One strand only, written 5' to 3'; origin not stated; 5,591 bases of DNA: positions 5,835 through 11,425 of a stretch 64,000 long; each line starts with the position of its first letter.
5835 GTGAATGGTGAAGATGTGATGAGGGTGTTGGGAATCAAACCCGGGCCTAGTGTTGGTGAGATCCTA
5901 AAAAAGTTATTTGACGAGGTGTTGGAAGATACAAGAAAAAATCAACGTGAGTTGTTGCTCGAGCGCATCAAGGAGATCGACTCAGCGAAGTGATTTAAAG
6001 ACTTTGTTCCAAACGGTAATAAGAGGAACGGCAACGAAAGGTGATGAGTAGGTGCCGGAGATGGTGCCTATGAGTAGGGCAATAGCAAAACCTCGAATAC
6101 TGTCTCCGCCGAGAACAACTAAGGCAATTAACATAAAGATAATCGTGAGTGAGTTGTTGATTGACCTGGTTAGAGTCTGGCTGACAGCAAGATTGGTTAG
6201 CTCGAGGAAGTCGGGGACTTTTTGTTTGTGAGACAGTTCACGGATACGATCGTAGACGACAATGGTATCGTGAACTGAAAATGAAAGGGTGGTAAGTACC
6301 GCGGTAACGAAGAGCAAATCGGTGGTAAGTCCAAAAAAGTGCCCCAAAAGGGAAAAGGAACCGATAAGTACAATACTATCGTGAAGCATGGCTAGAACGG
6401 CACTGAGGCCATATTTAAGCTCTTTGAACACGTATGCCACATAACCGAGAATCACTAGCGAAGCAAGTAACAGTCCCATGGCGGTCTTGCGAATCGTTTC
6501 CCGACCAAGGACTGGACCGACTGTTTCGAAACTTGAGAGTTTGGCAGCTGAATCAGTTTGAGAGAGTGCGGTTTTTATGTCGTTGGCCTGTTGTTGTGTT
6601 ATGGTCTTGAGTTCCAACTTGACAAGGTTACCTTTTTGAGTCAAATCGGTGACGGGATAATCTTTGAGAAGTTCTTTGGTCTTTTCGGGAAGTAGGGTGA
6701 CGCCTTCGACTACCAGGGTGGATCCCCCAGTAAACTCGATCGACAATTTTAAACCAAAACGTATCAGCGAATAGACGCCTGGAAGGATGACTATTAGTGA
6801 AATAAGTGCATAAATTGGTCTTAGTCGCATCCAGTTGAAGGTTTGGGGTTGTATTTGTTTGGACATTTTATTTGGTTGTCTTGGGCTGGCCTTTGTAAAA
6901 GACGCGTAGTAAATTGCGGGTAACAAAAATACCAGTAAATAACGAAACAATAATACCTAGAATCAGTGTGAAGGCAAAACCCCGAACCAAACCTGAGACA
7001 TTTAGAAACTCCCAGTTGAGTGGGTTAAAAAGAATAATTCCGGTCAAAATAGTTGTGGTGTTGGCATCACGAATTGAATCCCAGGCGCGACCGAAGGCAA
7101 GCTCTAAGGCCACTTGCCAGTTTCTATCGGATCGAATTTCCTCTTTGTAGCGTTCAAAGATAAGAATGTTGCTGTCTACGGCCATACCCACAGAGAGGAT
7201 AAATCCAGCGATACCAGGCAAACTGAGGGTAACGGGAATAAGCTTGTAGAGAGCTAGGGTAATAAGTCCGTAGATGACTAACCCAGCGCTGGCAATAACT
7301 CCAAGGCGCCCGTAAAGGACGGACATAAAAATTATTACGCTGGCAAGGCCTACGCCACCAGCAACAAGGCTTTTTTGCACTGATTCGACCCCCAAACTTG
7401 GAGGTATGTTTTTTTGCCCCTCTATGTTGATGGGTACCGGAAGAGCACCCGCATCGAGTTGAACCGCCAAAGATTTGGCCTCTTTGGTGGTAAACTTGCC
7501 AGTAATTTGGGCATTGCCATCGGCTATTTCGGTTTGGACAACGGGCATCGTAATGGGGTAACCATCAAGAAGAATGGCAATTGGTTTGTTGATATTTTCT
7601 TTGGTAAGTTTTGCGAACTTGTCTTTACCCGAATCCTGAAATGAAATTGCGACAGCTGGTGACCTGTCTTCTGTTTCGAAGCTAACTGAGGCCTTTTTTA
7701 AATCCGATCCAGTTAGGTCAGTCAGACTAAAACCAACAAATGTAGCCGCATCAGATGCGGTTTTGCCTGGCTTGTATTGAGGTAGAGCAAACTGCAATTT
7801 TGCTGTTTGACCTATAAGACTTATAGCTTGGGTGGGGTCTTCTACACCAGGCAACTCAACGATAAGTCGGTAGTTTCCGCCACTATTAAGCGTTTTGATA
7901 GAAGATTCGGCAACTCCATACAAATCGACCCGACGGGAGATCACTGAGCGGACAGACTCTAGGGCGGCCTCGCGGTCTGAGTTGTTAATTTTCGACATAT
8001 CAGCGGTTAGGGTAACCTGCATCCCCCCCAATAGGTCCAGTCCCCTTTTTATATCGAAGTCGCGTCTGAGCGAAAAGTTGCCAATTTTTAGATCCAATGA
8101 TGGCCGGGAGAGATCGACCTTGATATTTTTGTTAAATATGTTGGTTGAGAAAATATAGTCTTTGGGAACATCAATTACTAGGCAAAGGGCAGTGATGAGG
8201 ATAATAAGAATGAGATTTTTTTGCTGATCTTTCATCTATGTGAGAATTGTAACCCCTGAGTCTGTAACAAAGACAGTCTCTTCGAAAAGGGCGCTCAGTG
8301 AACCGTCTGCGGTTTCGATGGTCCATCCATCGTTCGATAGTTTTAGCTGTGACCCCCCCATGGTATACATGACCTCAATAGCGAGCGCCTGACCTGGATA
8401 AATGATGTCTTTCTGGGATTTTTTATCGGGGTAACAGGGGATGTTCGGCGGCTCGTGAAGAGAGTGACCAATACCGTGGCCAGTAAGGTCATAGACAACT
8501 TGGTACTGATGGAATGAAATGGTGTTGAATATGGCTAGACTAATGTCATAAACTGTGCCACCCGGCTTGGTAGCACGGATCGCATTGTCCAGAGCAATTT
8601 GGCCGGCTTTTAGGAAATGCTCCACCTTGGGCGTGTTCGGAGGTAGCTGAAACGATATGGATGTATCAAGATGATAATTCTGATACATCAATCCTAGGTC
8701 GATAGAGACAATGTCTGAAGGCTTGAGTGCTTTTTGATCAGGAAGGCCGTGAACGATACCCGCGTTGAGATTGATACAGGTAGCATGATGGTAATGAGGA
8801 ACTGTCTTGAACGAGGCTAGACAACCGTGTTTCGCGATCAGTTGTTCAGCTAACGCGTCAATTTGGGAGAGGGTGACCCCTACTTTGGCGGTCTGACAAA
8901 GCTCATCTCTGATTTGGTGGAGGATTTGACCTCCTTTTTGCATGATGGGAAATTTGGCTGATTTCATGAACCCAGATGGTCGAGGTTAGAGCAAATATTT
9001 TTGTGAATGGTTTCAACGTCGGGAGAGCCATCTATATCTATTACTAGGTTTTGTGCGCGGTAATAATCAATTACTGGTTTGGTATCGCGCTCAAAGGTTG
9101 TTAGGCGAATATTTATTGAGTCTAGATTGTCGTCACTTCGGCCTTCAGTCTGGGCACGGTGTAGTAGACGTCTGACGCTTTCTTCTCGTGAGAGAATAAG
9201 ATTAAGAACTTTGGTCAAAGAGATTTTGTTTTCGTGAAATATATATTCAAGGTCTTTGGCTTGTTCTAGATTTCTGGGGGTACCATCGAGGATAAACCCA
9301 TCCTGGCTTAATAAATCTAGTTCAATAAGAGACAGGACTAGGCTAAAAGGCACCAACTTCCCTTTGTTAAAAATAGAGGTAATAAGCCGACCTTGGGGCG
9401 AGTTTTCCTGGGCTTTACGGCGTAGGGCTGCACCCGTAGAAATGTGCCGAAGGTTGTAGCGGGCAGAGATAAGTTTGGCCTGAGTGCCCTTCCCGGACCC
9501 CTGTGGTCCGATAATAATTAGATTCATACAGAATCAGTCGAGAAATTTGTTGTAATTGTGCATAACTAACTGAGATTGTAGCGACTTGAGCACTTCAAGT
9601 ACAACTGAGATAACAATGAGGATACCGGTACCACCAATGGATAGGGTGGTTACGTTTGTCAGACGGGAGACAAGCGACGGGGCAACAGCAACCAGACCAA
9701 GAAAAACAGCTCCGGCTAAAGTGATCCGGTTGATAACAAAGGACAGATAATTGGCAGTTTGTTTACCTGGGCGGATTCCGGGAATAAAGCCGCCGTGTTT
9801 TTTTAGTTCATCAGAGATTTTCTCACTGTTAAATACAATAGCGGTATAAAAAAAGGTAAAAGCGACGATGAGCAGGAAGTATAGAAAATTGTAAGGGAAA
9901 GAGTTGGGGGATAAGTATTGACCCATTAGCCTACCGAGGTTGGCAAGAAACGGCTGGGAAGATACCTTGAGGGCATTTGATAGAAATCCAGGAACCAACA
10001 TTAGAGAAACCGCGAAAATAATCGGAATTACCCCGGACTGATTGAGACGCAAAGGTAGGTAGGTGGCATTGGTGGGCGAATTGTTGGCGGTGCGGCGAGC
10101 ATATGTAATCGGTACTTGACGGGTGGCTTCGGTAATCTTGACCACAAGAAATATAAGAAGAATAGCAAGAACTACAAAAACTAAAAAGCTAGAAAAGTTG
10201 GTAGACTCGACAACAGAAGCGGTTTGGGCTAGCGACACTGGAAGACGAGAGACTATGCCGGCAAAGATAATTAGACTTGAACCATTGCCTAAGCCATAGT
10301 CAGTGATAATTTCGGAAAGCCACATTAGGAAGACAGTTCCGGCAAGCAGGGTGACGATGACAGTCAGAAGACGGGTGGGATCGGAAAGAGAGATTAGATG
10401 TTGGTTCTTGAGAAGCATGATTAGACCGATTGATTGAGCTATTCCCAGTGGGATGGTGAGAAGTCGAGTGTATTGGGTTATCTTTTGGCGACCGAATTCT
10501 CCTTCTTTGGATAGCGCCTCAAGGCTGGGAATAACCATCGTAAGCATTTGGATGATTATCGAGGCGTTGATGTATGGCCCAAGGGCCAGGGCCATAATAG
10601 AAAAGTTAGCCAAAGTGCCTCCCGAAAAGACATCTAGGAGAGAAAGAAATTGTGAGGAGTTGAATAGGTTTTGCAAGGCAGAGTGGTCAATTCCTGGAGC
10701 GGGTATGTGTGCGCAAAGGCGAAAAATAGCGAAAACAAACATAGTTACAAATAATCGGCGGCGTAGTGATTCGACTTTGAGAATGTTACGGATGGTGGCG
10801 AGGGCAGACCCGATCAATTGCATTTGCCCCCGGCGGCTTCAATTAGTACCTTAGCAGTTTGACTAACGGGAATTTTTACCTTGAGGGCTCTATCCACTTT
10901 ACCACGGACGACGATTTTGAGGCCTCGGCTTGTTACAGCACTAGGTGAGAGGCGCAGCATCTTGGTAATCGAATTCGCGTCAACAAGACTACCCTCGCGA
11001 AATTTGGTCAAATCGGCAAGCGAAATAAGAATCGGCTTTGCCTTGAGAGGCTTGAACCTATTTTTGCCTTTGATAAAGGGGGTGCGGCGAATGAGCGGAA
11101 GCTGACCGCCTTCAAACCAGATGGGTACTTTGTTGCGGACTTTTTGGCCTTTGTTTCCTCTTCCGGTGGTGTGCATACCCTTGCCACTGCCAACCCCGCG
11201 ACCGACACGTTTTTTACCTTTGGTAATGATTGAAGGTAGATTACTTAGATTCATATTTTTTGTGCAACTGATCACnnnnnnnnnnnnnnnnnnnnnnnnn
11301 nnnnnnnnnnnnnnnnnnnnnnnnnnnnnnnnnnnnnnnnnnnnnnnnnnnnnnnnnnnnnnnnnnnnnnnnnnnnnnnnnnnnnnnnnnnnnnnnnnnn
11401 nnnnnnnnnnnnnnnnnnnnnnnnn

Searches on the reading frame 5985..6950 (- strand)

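Call 46: search_protein_families(library=pfam, proteins=[window:5985-6950:-], max_evalue=0.001)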
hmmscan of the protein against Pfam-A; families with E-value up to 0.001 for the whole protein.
window:5985-6950:- (322 aa): 2 families
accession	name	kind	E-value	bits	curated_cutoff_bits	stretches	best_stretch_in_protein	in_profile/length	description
PF02355.23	SecD_SecF_C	-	5.1e-49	166.7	20.5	1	125-316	2-188/189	Protein export membrane protein SecD/SecF, C-terminal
PF07549.19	Sec_GG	-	6e-05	22.9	20.3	1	60-82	1-23/28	SecD/SecF GG Motif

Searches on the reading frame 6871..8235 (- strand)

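Call 46: search_protein_families(library=pfam, proteins=[window:6871-8235:-], max_evalue=0.001)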
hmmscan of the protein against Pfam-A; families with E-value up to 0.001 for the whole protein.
window:6871-8235:- (455 aa): 5 families
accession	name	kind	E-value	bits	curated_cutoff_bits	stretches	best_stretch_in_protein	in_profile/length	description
PF22599.2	SecDF_P1_head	-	1.7e-30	105.7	27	1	173-267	20-114/114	SecDF, P1 head subdomain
PF21760.3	SecD_1st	-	3.4e-17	62.1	27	1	93-152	2-58/60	Protein translocase subunit SecDF, P1 domain, N-terminal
PF02355.23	SecD_SecF_C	-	9.8e-14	51.6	20.5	1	273-446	17-186/189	Protein export membrane protein SecD/SecF, C-terminal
PF00873.25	ACR_tran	-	2.4e-06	26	28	1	282-448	329-491/1021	AcrB/AcrD/AcrF family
PF03176.21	MMPL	-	0.00039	19.9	20.5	1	311-431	179-293/333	MMPL family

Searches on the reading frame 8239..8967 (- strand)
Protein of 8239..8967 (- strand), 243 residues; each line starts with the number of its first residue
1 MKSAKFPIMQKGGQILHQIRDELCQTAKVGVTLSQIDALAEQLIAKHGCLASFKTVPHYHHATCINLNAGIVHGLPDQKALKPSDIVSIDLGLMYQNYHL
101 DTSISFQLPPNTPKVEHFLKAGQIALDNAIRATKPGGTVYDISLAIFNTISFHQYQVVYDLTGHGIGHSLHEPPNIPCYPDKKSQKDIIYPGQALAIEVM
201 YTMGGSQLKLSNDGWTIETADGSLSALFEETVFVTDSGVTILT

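Call 80: search_protein_families(library=pfam, proteins=[window:8239-8967:-], max_evalue=0.001)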
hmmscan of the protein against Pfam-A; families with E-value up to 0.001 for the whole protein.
window:8239-8967:- (243 aa): 1 family
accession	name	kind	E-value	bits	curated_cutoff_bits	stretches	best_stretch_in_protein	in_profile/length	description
PF00557.29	Peptidase_M24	-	8.1e-34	117.7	23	1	9-236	3-208/208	Metallopeptidase family M24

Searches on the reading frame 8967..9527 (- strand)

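Call 80: search_protein_families(library=pfam, proteins=[window:8967-9527:-], max_evalue=0.001)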
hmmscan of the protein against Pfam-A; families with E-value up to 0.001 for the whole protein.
window:8967-9527:- (187 aa): 3 families
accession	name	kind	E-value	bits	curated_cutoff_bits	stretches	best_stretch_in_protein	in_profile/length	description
PF00406.28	ADK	-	1.5e-38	132.7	26.8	1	5-159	1-149/151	Adenylate kinase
PF13207.12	AAA_17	-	1.9e-20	74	27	1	7-138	2-135/136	AAA domain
PF13238.12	AAA_18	-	7.8e-06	26.8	29.4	1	4-136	2-123/128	AAA domain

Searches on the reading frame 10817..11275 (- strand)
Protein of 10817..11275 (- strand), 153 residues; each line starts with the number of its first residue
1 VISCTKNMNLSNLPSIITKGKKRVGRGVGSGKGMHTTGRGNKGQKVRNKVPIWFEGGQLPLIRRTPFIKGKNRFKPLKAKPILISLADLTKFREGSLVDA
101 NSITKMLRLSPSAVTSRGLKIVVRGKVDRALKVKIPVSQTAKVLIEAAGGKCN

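Call 80: search_protein_families(library=pfam, proteins=[window:10817-11275:-], max_evalue=0.001)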
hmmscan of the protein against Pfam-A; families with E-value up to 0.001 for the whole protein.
window:10817-11275:- (153 aa): 1 family
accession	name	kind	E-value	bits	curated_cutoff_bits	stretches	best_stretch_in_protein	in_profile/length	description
PF00828.25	Ribosomal_L27A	-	6.8e-07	30.1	21.5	1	85-152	3-71/72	Ribosomal proteins 50S-L15, 50S-L18e, 60S-L27A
